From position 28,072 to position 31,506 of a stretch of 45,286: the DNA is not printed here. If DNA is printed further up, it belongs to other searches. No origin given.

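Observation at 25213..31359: Self-contained cohesin-dockerin cell-surface system with no carbohydrate-active enzymes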

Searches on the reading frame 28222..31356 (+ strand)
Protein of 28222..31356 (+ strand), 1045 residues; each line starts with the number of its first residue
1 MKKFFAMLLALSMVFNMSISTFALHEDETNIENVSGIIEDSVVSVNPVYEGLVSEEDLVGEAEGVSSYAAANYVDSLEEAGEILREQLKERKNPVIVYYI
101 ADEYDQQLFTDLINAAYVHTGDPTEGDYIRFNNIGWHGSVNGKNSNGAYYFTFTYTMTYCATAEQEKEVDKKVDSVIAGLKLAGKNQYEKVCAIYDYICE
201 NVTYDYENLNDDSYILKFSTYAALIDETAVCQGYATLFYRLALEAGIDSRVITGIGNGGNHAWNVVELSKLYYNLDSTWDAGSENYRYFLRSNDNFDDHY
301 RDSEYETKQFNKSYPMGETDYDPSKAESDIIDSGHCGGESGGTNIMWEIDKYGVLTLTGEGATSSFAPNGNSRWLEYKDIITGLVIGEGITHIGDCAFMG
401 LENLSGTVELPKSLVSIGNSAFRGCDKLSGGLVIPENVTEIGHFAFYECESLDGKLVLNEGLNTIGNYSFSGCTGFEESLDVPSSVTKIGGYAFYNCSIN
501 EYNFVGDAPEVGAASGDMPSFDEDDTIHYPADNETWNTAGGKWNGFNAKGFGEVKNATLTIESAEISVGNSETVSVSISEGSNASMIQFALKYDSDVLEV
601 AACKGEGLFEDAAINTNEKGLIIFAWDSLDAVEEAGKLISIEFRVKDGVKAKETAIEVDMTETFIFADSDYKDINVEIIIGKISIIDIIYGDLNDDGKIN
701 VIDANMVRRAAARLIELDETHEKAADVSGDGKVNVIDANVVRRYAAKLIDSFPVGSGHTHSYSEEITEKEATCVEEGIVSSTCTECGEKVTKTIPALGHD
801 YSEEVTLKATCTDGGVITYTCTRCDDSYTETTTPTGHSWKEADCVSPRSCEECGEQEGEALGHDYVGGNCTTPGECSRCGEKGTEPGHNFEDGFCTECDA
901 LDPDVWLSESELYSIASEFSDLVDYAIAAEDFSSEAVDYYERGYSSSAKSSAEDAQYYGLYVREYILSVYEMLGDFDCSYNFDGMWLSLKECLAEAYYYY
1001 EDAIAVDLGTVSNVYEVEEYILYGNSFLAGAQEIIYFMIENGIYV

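Call 3: search_protein_families(library=pfam, proteins=[window:28222-31356:+], max_evalue=1)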
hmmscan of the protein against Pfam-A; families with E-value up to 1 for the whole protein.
window:28222-31356:+ (1045 aa): 6 families
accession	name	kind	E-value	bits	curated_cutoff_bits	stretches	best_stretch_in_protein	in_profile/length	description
PF13306.12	LRR_5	-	7.4e-25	87.7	27.7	1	381-499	13-126/127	BspA type Leucine rich repeat region (6 copies)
PF00404.24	Dockerin_1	-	1.3e-12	48.2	22.9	1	690-744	1-55/57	Dockerin type I domain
PF01841.26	Transglut_core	-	6.3e-12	46.2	23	1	184-270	11-101/108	Transglutaminase-like superfamily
PF00963.24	Cohesin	-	3.2e-11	44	24.1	1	558-685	2-139/139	Cohesin domain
PF04473.18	DUF553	-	2.6e-05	24.1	20.5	1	180-277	8-113/140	Transglutaminase-like domain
PF15494.11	SRCR_2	-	0.16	13.1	27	0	761-789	70-98/99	Scavenger receptor cysteine-rich domain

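Call 4: search_protein_families(library=ncbifam, proteins=[window:28222-31356:+], max_evalue=1)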
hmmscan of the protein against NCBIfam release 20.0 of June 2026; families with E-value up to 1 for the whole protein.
window:28222-31356:+ (1045 aa): 4 families
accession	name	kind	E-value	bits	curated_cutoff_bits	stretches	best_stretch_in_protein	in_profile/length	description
NF045980.1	MAG6410_fam_LP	equivalog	4.1e-22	78.3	450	1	166-301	147-290/622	MAG6410 family transglutaminase-related lipoprotein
NF047961.1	adhesin_HupY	equivalog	2.3e-09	35.9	1250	1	381-470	188-273/978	leucine-rich repeat adhesin HupY/LrrG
NF045861.1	glide_Gli349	exception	3.8e-08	30.5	1750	2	435-497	2685-2744/3169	gliding machinery surface structure protein Gli349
NF049990.1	CellobisidaseCelK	equivalog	5e-08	31.6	1700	1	686-751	825-888/889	cellulose 1,4-beta-cellobiosidase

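Call 9: search_solved_structures(query=window:28222-31356:+, max_evalue=0.01, show_alignments=2)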
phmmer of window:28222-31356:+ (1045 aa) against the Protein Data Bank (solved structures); distinct sequences matched with E-value up to 0.01: 25.
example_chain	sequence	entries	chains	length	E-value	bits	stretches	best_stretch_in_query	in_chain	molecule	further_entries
4fs7_A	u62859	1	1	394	6.4e-27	97.3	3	387-501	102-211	Uncharacterized protein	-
4gt6_A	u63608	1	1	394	9.4e-25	90.1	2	370-514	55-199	Cell surface protein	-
4h09_A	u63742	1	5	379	9.1e-16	60.4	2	350-492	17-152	Hypothetical leucine rich repeat protein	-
6mlx_A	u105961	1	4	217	1.2e-13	53.4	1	385-498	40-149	Leucine-rich repeat protein TpLRR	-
1daq_A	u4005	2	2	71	2.6e-08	35.7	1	689-757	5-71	ENDOGLUCANASE SS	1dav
4cj0_A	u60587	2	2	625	4.3e-08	35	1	687-754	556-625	ENDOGLUCANASE D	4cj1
1clc_A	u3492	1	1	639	4.5e-08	34.9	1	687-754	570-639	ENDOGLUCANASE CELD; EC: 3.2.1.4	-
8zvk_A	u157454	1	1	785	4.8e-08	34.8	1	664-752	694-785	AaBgIC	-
4fdw_A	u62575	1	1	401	5.3e-08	34.7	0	389-486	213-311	leucine rich hypothetical protein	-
2mte_A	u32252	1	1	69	5.7e-08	34.6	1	689-754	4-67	Cellulose 1,4-beta-cellobiosidase (reducing end) CelS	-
2yik_A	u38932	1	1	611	8.5e-08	34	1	687-754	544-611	ENDOGLUCANASE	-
4fl4_A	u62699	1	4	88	9.1e-08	33.9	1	690-754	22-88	Glycoside hydrolase family 9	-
9crn_A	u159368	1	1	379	3.1e-07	32.1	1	182-280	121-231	Transglutaminase-like domain-containing protein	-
4fd0_A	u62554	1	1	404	3.5e-07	31.9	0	402-547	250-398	Leucine rich hypothetical protein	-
4dh2_B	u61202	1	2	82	3.1e-06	28.8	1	689-757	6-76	Dockerin type 1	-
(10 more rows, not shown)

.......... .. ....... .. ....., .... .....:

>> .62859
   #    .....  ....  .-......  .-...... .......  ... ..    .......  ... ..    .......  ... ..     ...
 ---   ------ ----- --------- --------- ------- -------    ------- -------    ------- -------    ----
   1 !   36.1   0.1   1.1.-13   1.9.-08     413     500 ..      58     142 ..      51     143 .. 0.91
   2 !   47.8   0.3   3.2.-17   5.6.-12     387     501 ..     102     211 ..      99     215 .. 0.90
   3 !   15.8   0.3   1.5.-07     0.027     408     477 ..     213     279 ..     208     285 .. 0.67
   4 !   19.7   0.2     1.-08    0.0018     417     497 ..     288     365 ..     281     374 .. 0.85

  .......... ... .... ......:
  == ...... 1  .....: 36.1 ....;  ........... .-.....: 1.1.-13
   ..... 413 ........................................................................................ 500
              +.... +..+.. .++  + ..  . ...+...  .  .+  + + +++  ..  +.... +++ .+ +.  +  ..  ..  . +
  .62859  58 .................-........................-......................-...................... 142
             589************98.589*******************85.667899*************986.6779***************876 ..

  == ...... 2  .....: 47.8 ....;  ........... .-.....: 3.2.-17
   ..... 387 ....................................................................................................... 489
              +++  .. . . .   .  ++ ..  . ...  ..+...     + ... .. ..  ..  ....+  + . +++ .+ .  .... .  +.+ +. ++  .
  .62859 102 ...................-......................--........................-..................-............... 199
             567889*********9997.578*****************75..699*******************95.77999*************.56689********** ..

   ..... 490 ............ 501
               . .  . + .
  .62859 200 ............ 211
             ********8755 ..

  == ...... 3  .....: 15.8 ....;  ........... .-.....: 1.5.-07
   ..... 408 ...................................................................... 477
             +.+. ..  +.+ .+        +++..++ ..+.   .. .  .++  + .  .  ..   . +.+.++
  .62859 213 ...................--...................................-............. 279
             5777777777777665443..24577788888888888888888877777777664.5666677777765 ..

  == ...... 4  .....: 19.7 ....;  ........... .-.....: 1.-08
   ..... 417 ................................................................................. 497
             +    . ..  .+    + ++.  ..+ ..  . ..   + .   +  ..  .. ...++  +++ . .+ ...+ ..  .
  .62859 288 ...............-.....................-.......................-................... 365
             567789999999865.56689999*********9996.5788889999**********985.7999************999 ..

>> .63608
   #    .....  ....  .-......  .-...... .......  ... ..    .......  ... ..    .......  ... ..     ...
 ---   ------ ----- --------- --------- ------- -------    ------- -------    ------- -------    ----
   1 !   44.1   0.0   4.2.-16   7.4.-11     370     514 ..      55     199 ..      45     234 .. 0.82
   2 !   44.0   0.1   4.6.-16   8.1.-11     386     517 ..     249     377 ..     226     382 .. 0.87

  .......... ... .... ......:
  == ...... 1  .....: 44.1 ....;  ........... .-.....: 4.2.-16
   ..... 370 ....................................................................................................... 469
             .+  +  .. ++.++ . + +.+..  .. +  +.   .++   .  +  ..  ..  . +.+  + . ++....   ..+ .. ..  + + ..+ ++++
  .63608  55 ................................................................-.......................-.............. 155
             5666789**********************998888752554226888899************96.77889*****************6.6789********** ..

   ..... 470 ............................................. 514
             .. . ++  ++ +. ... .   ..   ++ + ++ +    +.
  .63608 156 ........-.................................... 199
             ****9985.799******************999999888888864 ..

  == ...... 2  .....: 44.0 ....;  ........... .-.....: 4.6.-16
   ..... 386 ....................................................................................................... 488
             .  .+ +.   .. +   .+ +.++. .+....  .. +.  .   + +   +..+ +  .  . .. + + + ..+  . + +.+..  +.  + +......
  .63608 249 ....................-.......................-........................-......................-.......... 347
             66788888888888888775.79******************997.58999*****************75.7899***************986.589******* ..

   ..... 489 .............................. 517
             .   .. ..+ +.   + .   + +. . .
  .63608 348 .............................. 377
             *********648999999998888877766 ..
